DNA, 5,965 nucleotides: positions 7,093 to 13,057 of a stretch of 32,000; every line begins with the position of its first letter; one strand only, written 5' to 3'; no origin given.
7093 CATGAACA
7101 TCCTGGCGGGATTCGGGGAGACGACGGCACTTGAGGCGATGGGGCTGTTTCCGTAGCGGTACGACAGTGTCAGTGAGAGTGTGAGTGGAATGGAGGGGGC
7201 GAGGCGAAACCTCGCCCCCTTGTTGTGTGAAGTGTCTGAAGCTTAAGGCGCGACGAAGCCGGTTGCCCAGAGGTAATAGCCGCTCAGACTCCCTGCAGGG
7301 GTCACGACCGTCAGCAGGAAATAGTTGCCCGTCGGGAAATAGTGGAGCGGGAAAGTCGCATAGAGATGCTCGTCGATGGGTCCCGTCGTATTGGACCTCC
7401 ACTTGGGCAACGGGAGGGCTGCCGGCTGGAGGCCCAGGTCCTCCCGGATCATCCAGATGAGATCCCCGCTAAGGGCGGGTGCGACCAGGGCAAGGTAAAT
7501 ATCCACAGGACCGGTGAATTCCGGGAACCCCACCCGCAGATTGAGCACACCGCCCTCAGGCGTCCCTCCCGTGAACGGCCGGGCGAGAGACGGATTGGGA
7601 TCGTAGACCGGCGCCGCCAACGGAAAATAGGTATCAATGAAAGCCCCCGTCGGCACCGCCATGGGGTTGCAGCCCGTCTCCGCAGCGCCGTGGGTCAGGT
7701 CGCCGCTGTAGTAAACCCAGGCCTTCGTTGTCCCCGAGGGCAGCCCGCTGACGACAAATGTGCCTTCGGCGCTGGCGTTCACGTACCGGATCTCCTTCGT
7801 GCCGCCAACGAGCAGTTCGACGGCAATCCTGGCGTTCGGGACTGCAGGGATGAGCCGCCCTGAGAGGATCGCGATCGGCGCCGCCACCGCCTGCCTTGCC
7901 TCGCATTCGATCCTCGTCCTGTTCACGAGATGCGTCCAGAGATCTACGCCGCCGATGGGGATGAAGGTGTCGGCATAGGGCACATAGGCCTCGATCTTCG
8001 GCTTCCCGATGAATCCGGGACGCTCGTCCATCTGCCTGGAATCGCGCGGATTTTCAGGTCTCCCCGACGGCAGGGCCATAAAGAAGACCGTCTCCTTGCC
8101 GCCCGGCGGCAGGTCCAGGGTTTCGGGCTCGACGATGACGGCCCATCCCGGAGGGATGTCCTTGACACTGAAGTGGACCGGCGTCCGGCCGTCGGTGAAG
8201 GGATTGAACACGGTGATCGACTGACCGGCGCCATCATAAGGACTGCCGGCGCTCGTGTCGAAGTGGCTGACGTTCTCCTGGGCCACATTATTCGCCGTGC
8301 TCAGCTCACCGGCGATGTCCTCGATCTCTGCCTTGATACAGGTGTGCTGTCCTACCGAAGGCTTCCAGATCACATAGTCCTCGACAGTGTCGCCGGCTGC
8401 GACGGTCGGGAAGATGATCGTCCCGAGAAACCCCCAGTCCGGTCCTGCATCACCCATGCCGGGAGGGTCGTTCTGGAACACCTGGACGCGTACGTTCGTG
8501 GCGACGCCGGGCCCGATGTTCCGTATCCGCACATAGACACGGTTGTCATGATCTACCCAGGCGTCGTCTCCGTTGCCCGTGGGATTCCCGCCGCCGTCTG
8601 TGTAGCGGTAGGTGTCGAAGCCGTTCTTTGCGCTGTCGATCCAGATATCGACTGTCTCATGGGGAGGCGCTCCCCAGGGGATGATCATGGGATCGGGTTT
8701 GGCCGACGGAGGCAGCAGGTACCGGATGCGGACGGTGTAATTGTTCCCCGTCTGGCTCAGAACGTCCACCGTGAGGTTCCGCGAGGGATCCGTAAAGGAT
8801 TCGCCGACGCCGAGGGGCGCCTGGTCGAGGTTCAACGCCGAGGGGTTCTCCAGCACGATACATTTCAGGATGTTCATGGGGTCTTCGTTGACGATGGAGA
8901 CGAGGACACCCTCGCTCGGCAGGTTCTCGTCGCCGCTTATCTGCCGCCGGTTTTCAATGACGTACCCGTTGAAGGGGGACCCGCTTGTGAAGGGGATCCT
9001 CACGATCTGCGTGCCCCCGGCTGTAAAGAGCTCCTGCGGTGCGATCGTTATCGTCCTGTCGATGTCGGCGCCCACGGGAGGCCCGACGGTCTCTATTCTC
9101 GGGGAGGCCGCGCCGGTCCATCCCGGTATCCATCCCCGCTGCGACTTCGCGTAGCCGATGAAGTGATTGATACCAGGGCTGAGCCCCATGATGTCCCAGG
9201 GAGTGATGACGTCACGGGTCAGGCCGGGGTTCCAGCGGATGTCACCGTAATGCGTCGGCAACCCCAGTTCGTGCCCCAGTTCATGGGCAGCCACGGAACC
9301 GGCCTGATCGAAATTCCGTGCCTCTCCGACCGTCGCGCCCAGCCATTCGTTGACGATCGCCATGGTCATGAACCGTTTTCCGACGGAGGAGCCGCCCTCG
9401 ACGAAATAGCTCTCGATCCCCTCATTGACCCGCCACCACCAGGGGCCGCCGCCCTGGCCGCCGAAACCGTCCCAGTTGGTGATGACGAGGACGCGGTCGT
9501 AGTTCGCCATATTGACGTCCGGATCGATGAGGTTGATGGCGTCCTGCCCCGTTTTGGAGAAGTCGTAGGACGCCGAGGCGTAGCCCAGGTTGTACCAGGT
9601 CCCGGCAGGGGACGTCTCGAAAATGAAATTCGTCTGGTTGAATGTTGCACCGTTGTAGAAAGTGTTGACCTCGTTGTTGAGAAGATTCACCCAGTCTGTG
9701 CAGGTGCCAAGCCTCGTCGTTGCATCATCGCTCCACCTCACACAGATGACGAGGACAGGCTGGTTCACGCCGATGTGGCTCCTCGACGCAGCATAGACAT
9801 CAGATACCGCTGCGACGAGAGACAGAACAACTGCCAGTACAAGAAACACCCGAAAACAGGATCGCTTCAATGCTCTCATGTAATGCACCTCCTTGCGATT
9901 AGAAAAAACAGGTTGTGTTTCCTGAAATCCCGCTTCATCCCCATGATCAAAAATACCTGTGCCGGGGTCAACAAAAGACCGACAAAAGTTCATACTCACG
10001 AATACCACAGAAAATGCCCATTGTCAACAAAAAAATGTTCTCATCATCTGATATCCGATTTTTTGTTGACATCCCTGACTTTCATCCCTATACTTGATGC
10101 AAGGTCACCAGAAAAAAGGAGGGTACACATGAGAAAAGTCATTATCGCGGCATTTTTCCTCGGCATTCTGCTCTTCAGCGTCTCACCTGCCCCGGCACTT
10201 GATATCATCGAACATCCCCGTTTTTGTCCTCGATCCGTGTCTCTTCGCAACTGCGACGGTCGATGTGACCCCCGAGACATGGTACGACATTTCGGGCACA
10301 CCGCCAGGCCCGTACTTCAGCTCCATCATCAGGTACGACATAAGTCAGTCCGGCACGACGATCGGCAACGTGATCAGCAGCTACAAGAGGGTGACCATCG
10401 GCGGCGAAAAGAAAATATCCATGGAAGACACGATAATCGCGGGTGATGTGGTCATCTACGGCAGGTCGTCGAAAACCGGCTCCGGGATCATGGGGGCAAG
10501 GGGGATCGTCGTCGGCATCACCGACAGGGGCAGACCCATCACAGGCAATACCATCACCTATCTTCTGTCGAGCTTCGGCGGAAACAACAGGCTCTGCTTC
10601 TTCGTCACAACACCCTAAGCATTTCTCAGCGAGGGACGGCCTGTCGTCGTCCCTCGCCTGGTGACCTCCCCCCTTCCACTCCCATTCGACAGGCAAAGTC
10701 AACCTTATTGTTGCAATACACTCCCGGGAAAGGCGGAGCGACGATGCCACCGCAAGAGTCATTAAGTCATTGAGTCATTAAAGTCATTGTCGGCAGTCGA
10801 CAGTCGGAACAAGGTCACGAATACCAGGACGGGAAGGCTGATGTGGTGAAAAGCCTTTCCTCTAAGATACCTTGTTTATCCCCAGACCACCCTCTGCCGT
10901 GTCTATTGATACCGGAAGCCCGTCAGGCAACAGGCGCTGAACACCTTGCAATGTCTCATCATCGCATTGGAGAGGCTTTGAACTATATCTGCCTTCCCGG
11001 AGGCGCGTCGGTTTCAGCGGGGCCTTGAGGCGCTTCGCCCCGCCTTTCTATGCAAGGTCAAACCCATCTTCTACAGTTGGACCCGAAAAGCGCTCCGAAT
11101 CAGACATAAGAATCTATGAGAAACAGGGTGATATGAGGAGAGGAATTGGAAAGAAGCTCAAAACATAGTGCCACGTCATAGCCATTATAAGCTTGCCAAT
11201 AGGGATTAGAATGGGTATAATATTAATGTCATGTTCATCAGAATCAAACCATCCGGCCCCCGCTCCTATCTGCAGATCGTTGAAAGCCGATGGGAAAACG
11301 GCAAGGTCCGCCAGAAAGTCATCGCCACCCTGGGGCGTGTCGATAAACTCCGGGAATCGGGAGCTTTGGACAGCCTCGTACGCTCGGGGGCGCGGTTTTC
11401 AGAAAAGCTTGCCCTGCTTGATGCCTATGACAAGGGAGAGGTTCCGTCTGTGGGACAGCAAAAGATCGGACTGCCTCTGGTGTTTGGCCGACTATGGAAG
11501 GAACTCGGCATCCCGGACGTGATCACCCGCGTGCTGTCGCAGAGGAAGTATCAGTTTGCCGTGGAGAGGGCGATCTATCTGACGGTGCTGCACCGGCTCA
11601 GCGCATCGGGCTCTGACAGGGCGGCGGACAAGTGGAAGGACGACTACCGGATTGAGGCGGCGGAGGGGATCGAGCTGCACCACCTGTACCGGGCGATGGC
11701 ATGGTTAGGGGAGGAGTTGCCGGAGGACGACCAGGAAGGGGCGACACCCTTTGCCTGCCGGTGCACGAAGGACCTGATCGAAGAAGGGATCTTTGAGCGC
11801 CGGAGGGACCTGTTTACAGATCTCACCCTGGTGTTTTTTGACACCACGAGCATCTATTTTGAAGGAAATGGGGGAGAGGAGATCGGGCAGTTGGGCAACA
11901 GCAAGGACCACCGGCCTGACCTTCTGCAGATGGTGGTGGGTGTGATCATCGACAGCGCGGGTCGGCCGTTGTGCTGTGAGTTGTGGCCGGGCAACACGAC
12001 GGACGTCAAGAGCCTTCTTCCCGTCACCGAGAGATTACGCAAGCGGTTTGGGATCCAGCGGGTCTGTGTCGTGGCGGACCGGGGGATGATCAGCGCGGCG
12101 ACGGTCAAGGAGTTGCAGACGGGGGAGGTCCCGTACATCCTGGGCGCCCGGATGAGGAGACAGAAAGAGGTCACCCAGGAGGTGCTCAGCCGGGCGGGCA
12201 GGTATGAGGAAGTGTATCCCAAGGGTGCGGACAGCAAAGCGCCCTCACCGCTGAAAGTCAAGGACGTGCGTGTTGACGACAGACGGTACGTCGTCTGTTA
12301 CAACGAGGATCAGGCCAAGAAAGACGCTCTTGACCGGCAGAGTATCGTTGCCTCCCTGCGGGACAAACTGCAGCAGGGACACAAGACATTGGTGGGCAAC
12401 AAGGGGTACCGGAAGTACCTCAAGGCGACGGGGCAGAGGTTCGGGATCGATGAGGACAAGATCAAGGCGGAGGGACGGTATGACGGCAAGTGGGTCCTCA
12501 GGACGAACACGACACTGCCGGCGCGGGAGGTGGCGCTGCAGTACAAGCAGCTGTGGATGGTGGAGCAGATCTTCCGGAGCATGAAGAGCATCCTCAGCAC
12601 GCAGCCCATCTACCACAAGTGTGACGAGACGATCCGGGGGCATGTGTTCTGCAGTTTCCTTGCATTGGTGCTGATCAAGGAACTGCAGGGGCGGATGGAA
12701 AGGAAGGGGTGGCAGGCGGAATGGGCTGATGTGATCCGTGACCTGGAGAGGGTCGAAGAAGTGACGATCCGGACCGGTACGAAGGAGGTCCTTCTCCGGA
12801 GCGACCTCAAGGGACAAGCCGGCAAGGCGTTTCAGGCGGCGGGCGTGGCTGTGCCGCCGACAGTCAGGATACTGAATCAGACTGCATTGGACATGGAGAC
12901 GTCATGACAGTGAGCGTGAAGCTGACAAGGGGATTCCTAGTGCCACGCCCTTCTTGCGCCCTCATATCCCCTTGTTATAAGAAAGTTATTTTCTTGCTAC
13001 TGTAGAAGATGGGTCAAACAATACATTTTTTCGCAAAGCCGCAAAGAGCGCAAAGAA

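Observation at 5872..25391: Very dense family of ~215-355 bp MITE-like intergenic elements with unusual modular interior (6 copies plus a fragment in 32 kb)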

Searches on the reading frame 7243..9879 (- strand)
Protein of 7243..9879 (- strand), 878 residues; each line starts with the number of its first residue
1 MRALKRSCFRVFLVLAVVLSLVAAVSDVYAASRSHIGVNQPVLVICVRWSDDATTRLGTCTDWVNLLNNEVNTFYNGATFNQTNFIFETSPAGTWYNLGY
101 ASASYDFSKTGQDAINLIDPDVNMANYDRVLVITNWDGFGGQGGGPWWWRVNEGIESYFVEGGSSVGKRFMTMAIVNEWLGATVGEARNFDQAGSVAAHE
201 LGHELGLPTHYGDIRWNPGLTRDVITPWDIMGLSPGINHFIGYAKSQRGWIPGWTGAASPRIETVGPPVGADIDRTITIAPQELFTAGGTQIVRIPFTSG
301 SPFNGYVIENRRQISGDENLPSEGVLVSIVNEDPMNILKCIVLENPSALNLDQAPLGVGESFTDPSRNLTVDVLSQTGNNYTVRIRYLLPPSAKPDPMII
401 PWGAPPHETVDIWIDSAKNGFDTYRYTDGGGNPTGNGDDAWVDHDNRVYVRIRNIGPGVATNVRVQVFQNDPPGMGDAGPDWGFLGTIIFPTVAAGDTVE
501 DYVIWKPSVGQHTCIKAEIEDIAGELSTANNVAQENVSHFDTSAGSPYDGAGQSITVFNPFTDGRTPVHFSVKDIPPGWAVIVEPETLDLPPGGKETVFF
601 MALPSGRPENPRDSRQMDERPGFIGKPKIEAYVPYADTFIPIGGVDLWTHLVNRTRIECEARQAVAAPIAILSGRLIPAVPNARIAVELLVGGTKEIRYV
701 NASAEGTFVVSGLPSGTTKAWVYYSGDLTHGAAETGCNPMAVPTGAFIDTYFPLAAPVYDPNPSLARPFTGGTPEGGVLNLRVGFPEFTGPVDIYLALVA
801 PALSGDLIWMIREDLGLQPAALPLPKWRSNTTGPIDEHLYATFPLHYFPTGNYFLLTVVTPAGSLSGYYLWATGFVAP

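Call 48: search_protein_families(library=ncbifam, proteins=[window:7243-9879:-], max_evalue=0.01)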
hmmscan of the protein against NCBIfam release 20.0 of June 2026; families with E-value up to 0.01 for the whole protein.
window:7243-9879:- (878 aa): 1 family
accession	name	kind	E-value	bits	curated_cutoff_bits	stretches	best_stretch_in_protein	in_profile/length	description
TIGR03296.1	M6dom_TIGR03296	domain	5e-09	36.4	110.8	1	68-327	28-284/286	M6 family metalloprotease domain-containing protein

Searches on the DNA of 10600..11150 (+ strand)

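Call 44: search_rna_families(source=window, start=10600, end=11150, threshold=evalue, max_evalue=10)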
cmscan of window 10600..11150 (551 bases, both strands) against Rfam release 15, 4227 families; matches with E-value up to 10: 3.
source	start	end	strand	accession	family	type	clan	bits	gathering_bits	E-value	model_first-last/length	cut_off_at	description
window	10637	10659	+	RF01678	P37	Gene; sRNA;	-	13.6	50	7.6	1-62/62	no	Pseudomonas sRNA P37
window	10947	10966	-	RF00095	snoPyro_CD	Gene; snRNA; snoRNA; CD-box;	CL00132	12.9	45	7.6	1-58/58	no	Pyrococcus C/D box small nucleolar RNA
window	10952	11051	+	RF02423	Bp1_781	Gene; sRNA;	-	10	80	3.5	1-230/230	no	Burkholderia sRNA Bp1_Cand871_SIPHT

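Call 64: search_dna_similar(query=window:10703-11057:+, collection=plasmids, mode=distant, max_evalue=0.01, max_rows=10)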
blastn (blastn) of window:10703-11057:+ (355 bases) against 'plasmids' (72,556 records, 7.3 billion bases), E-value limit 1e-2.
No match.

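Call 65: search_dna_similar(query=window:10703-11057:+, collection=phages, mode=distant, max_evalue=0.01, max_rows=10)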
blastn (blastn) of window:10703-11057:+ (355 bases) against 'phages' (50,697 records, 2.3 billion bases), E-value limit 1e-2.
No match.
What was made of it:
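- Tried and rejected: Searches against plasmids and phages gave no match (calls 64, 65).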

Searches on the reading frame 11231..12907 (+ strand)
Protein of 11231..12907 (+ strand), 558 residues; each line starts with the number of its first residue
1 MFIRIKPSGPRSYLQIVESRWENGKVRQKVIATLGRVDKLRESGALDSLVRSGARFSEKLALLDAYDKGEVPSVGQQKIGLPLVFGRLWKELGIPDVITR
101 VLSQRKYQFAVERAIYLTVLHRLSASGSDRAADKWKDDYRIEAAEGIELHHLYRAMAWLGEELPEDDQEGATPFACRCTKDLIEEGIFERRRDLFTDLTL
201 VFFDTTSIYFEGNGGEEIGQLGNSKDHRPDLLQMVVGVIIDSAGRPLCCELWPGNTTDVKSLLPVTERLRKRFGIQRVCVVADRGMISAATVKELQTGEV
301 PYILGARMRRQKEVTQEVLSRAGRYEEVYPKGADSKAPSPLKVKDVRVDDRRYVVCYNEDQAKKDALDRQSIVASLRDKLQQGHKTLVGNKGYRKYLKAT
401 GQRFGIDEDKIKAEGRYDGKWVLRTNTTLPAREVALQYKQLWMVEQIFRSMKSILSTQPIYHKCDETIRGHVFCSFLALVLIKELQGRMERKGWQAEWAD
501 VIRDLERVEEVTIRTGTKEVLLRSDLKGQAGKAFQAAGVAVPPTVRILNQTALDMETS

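Call 16: search_protein_families(library=pfam, proteins=[window:11231-12907:+])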
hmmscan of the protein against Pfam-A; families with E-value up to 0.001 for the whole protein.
window:11231-12907:+ (558 aa): 1 family
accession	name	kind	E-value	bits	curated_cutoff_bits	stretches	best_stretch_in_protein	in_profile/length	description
PF01609.27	DDE_Tnp_1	-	6.6e-14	52.6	23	1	200-481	6-200/200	Transposase DDE domain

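Call 48: search_protein_families(library=ncbifam, proteins=[window:11231-12907:+], max_evalue=0.01)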
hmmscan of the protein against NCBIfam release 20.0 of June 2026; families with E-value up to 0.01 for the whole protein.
window:11231-12907:+ (558 aa): 10 families
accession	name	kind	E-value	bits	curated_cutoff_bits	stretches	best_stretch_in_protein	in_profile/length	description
NF033559.2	transpos_IS1634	equivalog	1.1e-115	387.5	100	1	26-539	1-481/483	IS1634 family transposase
NF033592.1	transpos_IS4_1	equivalog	1.9e-09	37.1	115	1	237-485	143-331/332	IS4 family transposase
NF033591.1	transpos_IS4_2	equivalog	7e-07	28.7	152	1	267-453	108-246/340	IS4 family transposase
NF049921.1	transpos_IS701_2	equivalog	3.1e-06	26.8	250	1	421-497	226-302/318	IS701 family transposase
NF033580.1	transpos_IS5_3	equivalog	1.3e-05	24.9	110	1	238-317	132-213/258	IS5 family transposase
NF033539.1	transpos_IS1380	equivalog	0.00027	19.7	180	1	240-377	167-316/419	IS1380 family transposase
NF049999.1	transpos_IS701_3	equivalog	0.00033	19.7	170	1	415-498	290-376/412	IS701 family transposase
NF033551.1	transpos_IS1182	equivalog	0.00043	19.3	270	1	247-357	282-370/488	IS1182 family transposase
NF033593.1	transpos_ISNCY_1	equivalog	0.00043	19.1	325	1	249-314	317-383/444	ISNCY family transposase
NF033540.2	transpos_IS701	equivalog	0.00065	19.1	150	1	267-456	173-333/363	IS701 family transposase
